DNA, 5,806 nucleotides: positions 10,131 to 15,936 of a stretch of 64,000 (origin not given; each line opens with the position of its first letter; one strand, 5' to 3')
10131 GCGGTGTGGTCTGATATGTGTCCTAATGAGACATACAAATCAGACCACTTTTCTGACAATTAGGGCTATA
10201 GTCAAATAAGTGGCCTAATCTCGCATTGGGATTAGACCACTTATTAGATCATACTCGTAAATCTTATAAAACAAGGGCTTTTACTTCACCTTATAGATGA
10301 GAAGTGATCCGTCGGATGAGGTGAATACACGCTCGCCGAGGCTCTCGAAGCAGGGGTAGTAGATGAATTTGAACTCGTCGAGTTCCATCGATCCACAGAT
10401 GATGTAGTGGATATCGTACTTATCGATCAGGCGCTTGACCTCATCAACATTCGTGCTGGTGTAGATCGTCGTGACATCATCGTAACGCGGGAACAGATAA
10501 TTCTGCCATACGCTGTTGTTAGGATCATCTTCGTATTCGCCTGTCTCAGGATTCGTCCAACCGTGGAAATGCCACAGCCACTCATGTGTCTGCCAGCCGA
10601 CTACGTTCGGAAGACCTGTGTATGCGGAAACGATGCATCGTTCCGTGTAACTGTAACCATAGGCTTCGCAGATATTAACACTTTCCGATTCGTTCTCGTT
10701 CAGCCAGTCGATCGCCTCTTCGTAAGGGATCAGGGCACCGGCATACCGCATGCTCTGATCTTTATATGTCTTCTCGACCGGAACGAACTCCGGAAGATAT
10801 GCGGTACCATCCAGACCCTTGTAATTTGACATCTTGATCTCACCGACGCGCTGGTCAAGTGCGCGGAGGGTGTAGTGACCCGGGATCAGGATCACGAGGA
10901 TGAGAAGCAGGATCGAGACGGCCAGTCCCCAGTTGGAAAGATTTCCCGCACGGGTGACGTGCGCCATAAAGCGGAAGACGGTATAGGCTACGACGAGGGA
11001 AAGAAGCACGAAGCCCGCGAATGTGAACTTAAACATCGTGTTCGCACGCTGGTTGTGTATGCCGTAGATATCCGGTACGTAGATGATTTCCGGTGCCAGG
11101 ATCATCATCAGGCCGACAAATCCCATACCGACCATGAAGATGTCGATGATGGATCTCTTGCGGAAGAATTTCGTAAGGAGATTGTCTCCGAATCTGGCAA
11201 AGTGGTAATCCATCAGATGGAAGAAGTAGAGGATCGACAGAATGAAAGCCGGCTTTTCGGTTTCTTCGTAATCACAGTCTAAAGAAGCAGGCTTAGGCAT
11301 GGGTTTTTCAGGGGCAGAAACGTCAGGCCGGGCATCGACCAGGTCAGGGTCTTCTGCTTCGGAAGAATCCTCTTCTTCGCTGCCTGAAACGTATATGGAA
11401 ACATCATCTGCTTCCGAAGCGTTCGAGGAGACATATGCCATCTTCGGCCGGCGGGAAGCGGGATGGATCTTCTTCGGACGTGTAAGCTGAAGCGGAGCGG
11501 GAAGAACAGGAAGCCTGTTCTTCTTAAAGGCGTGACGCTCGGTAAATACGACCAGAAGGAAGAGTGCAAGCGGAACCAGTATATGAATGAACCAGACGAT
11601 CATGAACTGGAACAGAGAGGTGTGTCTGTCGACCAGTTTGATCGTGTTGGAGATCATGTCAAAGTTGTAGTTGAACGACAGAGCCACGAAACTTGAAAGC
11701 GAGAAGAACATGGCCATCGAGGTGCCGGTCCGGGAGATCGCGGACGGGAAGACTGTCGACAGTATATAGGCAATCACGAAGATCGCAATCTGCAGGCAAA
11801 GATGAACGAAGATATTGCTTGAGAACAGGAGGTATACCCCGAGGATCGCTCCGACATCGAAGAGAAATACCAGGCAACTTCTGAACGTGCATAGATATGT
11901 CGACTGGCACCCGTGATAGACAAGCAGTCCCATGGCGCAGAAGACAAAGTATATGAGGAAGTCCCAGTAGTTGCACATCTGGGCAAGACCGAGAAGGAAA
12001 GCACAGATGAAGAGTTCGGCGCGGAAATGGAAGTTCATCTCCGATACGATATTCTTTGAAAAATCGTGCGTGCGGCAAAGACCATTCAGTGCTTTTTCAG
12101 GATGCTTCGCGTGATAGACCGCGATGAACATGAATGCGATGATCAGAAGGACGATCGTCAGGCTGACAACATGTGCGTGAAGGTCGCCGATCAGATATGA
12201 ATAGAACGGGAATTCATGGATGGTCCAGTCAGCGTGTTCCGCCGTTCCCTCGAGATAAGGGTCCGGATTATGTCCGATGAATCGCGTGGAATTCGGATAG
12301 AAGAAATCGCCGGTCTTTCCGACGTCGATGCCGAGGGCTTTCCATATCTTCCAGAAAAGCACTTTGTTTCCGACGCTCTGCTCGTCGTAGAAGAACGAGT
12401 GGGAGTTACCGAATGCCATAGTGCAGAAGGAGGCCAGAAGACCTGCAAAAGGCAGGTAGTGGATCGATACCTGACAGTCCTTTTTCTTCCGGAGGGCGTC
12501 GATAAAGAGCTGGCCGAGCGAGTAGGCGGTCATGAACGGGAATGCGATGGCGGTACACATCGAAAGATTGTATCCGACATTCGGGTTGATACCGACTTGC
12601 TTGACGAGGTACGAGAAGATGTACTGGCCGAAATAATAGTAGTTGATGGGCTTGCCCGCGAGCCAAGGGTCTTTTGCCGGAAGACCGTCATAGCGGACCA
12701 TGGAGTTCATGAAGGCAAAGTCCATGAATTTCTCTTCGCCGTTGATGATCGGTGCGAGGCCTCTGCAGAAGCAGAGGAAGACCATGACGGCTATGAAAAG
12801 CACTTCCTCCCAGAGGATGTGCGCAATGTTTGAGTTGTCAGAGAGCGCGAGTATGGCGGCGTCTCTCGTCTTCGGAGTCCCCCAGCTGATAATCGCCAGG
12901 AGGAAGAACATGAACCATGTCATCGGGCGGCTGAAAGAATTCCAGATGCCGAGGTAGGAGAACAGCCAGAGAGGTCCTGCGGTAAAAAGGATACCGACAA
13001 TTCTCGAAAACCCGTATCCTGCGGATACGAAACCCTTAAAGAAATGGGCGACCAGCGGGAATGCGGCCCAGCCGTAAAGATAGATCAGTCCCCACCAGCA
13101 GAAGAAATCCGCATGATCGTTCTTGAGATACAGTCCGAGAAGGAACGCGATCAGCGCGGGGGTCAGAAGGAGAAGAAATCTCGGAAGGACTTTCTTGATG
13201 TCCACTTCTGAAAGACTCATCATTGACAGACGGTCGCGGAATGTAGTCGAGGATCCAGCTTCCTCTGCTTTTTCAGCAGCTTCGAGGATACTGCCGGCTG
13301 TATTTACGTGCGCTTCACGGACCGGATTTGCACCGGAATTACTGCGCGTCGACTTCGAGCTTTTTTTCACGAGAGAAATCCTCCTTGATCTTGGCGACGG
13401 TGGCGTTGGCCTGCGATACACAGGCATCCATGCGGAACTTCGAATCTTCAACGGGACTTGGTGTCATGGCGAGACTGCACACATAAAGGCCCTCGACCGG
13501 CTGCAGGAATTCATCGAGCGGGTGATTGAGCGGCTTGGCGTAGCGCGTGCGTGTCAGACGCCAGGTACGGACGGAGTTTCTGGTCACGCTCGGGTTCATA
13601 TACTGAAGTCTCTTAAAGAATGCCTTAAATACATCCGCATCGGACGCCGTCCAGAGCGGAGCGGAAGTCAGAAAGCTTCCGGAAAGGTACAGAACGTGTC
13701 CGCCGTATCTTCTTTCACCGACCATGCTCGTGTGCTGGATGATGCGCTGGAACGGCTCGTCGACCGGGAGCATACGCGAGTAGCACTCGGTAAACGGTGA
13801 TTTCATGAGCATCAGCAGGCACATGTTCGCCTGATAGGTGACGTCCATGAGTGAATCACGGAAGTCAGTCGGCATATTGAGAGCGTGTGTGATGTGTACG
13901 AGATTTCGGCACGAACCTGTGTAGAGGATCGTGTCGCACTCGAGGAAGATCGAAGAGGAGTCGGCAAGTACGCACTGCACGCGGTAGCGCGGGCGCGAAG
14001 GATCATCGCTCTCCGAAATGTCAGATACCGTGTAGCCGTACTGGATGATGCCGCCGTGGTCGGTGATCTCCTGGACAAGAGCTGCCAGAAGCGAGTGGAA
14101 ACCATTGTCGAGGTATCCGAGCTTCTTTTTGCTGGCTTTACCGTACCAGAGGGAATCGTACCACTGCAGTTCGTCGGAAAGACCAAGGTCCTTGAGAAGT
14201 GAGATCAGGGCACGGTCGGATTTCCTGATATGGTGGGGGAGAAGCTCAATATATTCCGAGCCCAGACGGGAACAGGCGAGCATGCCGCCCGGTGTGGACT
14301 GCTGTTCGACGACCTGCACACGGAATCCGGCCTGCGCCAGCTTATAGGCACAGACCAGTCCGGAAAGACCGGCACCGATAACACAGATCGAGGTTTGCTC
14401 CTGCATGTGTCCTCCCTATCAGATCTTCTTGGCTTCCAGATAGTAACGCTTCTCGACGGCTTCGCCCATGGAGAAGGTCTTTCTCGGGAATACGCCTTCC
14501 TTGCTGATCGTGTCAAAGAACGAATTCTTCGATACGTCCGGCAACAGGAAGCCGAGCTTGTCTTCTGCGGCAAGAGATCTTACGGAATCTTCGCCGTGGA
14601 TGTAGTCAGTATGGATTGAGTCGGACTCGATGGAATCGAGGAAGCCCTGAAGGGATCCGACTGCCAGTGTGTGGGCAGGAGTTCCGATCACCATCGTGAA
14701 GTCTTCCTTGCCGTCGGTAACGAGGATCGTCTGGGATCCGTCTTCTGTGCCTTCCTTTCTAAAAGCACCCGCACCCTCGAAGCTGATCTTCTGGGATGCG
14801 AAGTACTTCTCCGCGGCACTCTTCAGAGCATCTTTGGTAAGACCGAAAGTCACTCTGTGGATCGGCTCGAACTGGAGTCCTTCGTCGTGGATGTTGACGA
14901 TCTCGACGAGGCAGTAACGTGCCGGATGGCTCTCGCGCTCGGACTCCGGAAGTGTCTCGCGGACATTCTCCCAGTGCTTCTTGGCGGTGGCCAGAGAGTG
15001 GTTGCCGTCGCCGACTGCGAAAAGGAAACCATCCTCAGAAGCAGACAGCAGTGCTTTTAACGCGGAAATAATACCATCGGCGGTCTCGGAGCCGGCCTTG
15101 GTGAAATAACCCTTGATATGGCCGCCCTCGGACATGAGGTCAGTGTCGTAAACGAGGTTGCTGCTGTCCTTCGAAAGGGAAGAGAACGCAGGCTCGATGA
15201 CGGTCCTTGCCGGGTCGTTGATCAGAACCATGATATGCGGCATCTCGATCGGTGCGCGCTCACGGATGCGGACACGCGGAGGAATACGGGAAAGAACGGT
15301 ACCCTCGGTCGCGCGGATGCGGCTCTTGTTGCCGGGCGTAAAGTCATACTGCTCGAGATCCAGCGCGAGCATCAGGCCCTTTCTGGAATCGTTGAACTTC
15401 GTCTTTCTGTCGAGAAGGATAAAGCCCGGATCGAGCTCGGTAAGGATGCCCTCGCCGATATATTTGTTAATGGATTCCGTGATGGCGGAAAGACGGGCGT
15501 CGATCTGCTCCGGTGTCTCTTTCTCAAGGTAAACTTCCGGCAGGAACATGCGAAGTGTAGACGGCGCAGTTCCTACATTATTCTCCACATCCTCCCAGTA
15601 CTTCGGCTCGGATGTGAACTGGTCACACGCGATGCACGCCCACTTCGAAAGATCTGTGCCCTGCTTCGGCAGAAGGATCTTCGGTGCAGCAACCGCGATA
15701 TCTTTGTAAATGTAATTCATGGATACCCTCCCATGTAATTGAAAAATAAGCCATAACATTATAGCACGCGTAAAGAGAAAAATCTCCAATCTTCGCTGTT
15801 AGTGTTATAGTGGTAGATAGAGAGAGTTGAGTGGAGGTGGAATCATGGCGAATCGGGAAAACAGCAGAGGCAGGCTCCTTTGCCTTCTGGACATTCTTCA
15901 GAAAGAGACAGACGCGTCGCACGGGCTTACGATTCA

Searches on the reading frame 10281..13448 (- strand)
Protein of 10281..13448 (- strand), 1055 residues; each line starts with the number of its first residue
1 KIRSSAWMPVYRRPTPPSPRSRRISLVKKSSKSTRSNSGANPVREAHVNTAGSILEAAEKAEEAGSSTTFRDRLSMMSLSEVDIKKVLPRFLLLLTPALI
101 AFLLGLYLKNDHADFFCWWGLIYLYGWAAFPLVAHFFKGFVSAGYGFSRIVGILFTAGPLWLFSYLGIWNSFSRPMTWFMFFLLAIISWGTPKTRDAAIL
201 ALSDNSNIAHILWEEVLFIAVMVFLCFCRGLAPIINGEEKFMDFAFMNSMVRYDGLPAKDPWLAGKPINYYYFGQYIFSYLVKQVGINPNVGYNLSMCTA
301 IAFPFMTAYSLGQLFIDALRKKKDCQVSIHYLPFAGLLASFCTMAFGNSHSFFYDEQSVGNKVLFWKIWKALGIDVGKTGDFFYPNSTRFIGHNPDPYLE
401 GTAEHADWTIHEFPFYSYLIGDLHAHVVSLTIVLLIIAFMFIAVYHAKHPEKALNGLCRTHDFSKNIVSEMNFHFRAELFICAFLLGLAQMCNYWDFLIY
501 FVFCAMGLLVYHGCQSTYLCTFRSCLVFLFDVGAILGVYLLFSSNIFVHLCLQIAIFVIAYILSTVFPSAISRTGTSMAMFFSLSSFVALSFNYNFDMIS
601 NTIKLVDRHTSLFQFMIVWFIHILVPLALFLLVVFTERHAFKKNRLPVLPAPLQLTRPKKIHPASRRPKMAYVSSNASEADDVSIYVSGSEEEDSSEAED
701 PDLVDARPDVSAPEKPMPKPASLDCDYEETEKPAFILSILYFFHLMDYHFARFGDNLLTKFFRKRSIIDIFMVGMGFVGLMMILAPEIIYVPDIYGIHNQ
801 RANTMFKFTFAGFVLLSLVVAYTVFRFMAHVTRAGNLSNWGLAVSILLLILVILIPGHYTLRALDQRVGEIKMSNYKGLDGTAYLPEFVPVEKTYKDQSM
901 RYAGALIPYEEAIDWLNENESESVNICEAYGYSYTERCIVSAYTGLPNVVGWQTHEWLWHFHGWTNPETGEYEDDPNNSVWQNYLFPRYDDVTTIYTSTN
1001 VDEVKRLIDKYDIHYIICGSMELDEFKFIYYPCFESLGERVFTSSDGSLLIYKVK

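Call 56: search_protein_families(library=pfam, proteins=[window:10281-13448:-], max_evalue=0.00001)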
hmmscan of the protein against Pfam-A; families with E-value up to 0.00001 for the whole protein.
window:10281-13448:- (1055 aa): 1 family
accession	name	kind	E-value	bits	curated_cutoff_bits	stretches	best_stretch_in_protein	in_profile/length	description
PF10060.15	DUF2298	-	9e-81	272.7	27.8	1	159-816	5-488/488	Uncharacterized membrane protein (DUF2298)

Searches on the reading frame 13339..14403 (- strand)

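Call 56: search_protein_families(library=pfam, proteins=[window:13339-14403:-], max_evalue=0.00001)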
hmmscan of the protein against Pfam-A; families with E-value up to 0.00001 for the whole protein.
window:13339-14403:- (354 aa): 7 families
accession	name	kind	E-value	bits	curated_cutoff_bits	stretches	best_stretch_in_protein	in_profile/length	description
PF01593.30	Amino_oxidase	-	6.9e-19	68.9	19.8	1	13-83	1-71/443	Flavin containing amine oxidoreductase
PF13450.12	NAD_binding_8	-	6.7e-14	52.4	21.9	1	8-72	1-67/68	NAD(P)-binding Rossmann-like domain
PF01266.30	DAO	-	4.6e-09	36.7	27.9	1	6-40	2-37/353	FAD dependent oxidoreductase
PF00890.30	FAD_binding_2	-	2.4e-07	30.7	20.4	1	7-45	3-41/414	FAD binding domain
PF03486.20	HI0933_like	-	9.4e-07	29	50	1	5-134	2-140/244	HI0933-like protein Rossmann domain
PF01946.23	Thi4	-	4.4e-06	26.5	26.2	1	4-40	18-55/235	Thi4 family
PF12831.13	FAD_oxidored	-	9.3e-06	25.6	27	0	6-43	2-39/416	FAD dependent oxidoreductase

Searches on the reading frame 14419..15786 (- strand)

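Call 56: search_protein_families(library=pfam, proteins=[window:14419-15786:-], max_evalue=0.00001)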
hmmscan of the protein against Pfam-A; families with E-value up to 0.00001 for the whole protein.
window:14419-15786:- (455 aa): 1 family
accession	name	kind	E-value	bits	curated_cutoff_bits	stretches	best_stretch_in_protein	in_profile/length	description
PF06245.16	DUF1015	-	3.7e-57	194.1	25.8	1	39-384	2-323/325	Protein of unknown function (DUF1015)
